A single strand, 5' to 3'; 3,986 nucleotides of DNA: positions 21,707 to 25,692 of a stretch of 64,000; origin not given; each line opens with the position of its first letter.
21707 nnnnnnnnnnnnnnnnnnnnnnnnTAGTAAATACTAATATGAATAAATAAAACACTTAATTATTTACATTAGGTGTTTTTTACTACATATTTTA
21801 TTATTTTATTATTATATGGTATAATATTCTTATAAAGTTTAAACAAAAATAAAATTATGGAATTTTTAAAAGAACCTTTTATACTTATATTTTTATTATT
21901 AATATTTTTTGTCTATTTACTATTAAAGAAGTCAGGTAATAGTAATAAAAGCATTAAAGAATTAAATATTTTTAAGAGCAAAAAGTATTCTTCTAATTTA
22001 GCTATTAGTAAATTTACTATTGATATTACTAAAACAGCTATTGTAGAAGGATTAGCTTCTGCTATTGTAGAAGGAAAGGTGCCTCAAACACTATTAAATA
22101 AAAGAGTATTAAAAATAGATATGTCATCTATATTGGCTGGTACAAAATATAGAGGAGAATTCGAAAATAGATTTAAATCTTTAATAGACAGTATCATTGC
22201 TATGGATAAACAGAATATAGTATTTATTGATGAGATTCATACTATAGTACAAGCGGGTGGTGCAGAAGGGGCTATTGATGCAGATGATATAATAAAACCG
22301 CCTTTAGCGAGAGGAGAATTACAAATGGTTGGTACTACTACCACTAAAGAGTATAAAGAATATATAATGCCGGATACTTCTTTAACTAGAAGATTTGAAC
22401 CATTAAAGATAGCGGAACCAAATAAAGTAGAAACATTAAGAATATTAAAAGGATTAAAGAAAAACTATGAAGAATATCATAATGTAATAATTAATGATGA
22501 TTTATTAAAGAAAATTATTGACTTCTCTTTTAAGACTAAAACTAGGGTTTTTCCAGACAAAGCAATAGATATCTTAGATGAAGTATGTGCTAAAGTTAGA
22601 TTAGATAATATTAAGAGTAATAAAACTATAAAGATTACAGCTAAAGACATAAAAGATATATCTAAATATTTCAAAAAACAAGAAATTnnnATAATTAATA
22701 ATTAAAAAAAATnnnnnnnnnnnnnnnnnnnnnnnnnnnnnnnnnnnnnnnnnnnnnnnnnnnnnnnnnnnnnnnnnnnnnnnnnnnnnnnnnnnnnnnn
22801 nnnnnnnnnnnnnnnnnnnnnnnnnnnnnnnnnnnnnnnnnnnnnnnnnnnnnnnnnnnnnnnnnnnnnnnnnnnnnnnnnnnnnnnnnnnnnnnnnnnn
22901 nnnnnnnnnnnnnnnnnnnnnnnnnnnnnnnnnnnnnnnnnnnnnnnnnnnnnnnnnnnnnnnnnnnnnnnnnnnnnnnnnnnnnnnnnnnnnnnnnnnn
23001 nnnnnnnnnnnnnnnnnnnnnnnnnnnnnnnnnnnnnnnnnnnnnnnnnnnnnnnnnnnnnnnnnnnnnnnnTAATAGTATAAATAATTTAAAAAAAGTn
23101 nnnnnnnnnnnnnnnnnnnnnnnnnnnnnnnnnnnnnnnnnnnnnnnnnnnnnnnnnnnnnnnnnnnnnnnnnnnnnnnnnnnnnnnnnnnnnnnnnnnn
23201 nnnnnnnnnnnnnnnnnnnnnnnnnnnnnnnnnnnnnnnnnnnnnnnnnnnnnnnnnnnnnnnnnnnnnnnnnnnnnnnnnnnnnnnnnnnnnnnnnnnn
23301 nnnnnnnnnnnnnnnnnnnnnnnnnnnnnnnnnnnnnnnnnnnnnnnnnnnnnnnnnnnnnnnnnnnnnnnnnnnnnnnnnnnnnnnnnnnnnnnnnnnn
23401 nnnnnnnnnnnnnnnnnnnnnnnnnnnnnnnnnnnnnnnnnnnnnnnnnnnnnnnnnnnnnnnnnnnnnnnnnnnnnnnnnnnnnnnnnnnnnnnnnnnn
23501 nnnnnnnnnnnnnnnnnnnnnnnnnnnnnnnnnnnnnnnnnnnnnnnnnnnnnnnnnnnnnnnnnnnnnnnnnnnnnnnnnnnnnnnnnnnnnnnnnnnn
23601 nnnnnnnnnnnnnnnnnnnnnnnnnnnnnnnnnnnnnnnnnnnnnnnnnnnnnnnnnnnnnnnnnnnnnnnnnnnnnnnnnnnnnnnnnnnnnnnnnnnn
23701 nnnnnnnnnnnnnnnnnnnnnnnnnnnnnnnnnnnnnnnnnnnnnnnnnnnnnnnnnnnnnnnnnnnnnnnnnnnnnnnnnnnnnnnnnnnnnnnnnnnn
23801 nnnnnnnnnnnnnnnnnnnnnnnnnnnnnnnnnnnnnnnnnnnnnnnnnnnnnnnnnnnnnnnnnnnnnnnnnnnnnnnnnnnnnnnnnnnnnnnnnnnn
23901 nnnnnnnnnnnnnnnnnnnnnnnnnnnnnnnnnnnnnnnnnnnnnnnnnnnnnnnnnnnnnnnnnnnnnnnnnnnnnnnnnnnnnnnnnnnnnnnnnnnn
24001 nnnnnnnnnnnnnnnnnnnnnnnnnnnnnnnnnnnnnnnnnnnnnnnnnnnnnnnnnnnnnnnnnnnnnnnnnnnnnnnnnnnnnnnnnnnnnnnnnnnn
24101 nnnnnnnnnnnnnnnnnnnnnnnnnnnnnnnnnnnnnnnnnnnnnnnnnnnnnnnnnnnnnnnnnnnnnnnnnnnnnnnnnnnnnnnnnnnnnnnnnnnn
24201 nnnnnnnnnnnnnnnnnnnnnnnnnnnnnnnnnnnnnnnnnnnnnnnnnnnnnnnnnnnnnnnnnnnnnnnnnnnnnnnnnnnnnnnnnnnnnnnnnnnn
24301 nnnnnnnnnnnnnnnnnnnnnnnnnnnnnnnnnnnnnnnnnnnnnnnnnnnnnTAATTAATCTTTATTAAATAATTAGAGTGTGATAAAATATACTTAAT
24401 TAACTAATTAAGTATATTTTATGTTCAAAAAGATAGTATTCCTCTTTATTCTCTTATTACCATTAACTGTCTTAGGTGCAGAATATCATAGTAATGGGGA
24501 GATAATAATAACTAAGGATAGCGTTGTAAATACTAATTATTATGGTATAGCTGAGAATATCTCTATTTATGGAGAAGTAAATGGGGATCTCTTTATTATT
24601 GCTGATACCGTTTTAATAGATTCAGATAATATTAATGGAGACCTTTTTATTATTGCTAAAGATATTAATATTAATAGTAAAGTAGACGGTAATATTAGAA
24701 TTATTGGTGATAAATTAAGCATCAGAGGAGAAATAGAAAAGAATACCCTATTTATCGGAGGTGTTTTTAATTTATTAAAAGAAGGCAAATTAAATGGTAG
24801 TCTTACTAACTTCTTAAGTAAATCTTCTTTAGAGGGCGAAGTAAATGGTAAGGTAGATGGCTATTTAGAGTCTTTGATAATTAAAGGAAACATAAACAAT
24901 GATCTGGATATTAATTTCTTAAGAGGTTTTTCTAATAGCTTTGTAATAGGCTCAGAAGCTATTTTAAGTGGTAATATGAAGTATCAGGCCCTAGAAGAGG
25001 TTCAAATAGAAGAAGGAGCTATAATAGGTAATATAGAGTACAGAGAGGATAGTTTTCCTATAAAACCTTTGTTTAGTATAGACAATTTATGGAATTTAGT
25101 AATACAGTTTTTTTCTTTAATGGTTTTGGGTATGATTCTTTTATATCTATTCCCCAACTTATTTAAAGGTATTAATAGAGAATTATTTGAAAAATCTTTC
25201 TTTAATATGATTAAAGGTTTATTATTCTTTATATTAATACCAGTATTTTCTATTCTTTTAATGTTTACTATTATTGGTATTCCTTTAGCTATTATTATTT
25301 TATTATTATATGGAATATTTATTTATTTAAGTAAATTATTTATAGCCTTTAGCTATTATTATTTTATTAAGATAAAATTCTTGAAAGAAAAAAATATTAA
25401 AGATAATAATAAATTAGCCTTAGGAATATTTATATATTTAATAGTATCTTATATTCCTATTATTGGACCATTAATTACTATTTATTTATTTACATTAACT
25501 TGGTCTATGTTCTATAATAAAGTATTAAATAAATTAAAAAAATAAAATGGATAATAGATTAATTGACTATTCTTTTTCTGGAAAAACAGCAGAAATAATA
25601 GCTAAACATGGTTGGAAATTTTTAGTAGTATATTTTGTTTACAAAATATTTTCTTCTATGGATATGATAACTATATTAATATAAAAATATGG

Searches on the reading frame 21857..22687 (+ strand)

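Call 61: search_protein_families(library=pfam, proteins=[window:21857-22687:+], max_evalue=0.00001)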
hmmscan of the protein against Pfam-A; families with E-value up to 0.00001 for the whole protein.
window:21857-22687:+ (277 aa): 2 families
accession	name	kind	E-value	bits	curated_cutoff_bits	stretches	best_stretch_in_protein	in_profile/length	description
PF17871.7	AAA_lid_9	-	3.4e-20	72.3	22.8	1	191-270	3-83/104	AAA lid domain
PF00004.35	AAA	-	1.1e-06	29.6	21.2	1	59-134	11-73/131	ATPase family associated with various cellular activities (AAA)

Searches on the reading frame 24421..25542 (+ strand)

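Call 61: search_protein_families(library=pfam, proteins=[window:24421-25542:+], max_evalue=0.00001)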
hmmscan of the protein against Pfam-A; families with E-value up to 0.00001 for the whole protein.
window:24421-25542:+ (374 aa): 1 family
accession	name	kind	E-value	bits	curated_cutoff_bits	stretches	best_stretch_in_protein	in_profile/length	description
PF04519.19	Bactofilin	-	1.2e-06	29.1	27.9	0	65-142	3-81/98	Polymer-forming cytoskeletal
